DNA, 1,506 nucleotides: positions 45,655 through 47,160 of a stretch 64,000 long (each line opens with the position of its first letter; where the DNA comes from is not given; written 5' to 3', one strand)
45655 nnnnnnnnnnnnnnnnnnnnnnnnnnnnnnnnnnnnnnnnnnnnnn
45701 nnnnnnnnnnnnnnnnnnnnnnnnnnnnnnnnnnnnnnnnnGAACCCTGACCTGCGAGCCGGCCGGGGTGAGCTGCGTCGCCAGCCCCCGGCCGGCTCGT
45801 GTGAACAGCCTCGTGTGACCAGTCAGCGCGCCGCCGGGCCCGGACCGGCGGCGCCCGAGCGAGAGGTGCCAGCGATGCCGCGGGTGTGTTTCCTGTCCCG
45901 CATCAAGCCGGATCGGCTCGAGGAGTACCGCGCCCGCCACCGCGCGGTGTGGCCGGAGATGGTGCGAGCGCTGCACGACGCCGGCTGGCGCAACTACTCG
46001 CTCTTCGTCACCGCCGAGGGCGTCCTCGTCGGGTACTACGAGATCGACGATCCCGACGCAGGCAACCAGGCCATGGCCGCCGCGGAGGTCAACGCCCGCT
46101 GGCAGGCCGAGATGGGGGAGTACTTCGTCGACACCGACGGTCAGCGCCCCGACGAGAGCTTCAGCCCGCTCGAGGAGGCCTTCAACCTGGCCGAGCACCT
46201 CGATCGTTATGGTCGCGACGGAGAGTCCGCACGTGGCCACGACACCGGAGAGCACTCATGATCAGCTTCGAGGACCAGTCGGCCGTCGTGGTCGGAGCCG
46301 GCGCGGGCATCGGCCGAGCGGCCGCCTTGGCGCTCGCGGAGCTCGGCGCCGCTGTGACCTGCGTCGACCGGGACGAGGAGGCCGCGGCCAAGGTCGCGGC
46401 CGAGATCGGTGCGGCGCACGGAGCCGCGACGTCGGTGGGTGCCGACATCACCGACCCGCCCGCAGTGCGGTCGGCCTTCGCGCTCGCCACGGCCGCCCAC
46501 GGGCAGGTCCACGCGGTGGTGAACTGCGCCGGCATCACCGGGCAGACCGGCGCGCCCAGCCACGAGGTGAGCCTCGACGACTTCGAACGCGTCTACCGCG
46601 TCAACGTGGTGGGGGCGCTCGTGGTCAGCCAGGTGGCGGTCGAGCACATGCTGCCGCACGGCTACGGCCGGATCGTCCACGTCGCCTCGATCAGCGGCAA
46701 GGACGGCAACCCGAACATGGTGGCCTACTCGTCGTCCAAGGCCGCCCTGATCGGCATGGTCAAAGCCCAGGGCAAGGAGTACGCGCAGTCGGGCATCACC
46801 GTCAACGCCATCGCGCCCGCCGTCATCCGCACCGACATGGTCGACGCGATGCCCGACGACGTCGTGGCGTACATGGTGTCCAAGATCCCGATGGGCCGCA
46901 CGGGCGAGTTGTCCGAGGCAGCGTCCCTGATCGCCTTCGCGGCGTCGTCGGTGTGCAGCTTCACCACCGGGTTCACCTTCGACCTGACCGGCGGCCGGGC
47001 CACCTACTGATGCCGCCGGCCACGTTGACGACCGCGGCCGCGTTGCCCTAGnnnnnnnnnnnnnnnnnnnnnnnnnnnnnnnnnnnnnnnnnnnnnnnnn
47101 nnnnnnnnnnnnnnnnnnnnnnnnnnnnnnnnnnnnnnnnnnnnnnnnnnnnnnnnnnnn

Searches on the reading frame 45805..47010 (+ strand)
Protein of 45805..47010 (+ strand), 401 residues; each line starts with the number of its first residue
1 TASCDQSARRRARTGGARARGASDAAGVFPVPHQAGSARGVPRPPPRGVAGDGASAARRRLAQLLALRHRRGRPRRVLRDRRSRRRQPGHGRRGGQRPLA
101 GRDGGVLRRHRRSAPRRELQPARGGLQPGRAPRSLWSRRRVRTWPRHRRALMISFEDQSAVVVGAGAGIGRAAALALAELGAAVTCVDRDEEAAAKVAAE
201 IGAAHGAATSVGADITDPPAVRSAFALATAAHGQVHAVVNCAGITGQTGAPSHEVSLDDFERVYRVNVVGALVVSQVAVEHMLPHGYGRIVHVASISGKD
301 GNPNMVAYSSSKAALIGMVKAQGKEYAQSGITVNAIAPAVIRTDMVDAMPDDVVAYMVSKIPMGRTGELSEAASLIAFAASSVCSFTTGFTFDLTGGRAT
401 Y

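Call 11: search_protein_families(library=pfam, proteins=[window:45805-47010:+], max_evalue=0.001)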
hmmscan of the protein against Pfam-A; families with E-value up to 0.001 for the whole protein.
window:45805-47010:+ (401 aa): 4 families
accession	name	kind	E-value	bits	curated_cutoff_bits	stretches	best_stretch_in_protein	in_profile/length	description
PF00106.31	adh_short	-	5.4e-51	173.3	26.6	1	159-349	2-190/195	short chain dehydrogenase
PF13561.12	adh_short_C2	-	3.7e-50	171.2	27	1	164-397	1-234/236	Enoyl-(Acyl carrier protein) reductase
PF08659.16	KR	-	8.8e-10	39.2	22.6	1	161-322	4-163/180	KR domain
PF01370.27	Epimerase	-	4.3e-08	33.3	20.9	1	161-339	2-176/240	NAD dependent epimerase/dehydratase family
